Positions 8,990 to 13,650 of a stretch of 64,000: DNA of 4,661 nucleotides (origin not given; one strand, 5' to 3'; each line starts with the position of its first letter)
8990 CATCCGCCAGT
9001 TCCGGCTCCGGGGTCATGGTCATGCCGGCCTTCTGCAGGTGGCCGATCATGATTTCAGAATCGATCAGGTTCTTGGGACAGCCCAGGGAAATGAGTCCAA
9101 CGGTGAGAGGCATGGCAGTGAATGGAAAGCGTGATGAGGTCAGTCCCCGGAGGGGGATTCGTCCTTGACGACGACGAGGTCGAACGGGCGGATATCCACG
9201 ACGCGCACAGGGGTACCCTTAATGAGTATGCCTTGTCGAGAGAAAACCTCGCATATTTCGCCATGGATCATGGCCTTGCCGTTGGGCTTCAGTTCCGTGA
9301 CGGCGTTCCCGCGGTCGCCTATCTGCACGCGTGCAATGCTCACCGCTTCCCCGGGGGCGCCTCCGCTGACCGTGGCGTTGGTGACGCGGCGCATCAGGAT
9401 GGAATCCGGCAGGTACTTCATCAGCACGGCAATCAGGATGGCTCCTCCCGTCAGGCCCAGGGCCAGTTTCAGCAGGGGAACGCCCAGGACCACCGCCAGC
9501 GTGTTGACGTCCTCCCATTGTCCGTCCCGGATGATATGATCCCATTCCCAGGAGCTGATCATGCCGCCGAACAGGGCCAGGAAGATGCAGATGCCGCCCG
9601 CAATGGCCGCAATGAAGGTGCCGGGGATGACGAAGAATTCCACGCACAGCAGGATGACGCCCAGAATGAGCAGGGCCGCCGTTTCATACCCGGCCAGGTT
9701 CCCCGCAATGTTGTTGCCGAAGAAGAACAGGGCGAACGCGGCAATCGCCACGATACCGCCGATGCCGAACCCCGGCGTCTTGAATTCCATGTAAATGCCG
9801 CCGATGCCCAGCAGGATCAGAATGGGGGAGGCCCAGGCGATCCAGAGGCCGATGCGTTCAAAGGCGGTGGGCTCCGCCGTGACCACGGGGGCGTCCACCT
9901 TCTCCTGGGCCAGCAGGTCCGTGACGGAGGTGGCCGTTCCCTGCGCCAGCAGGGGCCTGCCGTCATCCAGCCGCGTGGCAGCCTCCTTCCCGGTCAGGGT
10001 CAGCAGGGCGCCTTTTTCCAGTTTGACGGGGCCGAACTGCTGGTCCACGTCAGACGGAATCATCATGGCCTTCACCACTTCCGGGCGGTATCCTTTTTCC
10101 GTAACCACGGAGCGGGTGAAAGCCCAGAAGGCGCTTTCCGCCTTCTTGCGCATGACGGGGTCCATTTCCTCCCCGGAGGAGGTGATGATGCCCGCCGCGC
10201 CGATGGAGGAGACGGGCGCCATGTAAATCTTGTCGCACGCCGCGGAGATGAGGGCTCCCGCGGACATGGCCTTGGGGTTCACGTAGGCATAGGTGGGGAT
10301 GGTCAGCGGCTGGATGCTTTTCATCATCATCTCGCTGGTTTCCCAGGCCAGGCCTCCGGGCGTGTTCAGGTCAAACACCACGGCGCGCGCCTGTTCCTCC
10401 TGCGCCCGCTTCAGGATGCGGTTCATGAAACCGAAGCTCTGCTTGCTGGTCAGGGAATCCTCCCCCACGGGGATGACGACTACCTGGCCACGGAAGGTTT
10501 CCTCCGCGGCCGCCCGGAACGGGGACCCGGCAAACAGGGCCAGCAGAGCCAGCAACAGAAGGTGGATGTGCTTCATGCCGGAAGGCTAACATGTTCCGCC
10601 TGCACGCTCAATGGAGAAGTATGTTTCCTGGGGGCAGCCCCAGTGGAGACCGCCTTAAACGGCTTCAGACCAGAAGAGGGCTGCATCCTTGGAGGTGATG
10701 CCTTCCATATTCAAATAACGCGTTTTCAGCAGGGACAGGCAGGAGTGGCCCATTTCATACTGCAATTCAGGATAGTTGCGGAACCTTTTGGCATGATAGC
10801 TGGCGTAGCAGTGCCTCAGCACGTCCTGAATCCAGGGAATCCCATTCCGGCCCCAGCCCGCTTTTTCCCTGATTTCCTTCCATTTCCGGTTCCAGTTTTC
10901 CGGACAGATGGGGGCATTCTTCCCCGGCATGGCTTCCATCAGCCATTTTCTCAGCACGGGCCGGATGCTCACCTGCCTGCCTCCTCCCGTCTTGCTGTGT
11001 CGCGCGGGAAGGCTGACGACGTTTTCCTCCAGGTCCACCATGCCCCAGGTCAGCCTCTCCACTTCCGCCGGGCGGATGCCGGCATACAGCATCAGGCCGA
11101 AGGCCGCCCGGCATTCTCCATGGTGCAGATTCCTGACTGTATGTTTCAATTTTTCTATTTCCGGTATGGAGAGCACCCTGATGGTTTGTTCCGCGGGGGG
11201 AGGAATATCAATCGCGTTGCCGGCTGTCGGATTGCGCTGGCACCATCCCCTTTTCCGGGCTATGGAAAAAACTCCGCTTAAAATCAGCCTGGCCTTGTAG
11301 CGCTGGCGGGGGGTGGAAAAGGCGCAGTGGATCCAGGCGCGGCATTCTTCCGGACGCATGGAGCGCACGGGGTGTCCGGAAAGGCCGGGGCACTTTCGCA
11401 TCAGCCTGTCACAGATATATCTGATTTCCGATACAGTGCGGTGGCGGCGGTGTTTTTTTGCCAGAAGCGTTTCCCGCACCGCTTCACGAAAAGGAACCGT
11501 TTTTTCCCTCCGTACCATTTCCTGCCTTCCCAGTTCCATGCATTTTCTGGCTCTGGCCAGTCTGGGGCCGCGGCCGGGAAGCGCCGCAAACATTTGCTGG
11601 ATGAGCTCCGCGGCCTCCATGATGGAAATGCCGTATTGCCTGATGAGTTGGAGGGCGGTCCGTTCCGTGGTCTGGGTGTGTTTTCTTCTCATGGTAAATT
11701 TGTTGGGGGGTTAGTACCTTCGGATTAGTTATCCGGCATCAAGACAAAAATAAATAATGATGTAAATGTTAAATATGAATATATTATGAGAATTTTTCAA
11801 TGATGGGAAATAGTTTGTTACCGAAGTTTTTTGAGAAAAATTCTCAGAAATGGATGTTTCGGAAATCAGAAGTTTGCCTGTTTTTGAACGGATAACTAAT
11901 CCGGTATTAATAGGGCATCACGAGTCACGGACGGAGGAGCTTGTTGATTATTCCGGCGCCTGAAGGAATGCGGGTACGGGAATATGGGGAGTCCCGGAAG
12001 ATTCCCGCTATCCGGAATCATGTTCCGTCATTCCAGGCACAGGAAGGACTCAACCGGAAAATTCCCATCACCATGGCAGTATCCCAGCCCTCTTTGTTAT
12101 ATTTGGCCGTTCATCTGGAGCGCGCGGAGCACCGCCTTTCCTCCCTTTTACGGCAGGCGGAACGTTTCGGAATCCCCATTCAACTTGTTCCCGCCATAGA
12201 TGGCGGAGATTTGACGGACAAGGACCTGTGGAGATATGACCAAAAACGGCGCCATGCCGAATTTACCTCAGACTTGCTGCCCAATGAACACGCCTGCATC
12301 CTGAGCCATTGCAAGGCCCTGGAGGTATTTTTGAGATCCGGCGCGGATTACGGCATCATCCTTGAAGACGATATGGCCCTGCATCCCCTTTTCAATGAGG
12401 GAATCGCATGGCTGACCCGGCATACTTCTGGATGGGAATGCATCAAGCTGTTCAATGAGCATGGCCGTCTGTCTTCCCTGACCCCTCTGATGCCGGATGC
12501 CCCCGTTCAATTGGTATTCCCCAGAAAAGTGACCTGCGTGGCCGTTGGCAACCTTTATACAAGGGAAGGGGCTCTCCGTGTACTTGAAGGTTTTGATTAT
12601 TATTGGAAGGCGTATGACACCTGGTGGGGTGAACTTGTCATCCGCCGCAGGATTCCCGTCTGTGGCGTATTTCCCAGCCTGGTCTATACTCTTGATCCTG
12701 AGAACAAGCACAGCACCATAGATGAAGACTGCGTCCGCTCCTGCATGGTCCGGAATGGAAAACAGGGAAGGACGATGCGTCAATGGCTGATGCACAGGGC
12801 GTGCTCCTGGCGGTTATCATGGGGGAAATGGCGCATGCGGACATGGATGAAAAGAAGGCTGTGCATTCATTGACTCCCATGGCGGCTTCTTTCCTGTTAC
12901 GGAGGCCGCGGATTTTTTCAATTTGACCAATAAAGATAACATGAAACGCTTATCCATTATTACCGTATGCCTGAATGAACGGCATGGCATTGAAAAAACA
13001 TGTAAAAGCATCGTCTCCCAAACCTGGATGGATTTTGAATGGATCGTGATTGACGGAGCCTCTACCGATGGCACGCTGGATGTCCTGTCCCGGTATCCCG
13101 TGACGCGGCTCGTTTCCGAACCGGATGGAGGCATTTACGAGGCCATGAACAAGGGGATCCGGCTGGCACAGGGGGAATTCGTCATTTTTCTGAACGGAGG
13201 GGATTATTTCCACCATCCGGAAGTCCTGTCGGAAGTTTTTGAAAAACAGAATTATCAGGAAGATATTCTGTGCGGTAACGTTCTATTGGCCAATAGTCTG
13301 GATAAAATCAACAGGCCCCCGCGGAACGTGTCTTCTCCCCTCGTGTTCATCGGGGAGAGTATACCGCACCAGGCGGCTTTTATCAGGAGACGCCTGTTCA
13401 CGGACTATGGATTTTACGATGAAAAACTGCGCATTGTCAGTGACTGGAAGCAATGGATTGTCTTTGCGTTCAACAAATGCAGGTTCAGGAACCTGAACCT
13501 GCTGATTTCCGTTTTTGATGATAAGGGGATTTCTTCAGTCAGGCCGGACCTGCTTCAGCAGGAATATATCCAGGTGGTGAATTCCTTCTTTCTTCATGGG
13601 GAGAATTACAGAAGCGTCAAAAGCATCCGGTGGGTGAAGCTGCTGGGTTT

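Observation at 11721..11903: Candidate recombinase-driven invertible switch between a stand-alone tyrosine recombinase and a GT25-GT2-GT8 glycan operon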

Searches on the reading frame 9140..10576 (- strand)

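Call 7: search_protein_families(library=pfam, proteins=[window:9140-10576:-], max_evalue=0.01)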
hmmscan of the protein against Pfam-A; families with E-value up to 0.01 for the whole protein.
window:9140-10576:- (478 aa): 5 families
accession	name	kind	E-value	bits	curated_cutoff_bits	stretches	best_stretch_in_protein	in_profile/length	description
PF25145.1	NfeD1b_N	-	2.2e-32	112.6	40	1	32-228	2-182/189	NfeD1b, N-terminal domain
PF24961.1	NfeD_membrane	-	5.7e-19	68.7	26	1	249-381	2-113/119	NfeD integral membrane domain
PF01957.25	NfeD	-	2.5e-07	31.2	29.1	1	419-471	5-57/57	NfeD-like C-terminal, partner-binding domain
PF01343.23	Peptidase_S49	-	4.2e-05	24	24.9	1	93-133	7-47/154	Peptidase family S49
PF01972.22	SDH_protease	-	0.0025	17.3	31.3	1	69-126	97-153/286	ClpP-like SDH-type serine proteinase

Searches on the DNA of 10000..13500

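Call 56: search_rna_families(source=window, start=10000, end=13500, threshold=evalue, max_evalue=1)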
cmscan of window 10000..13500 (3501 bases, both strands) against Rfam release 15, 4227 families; matches with E-value up to 1: 0.
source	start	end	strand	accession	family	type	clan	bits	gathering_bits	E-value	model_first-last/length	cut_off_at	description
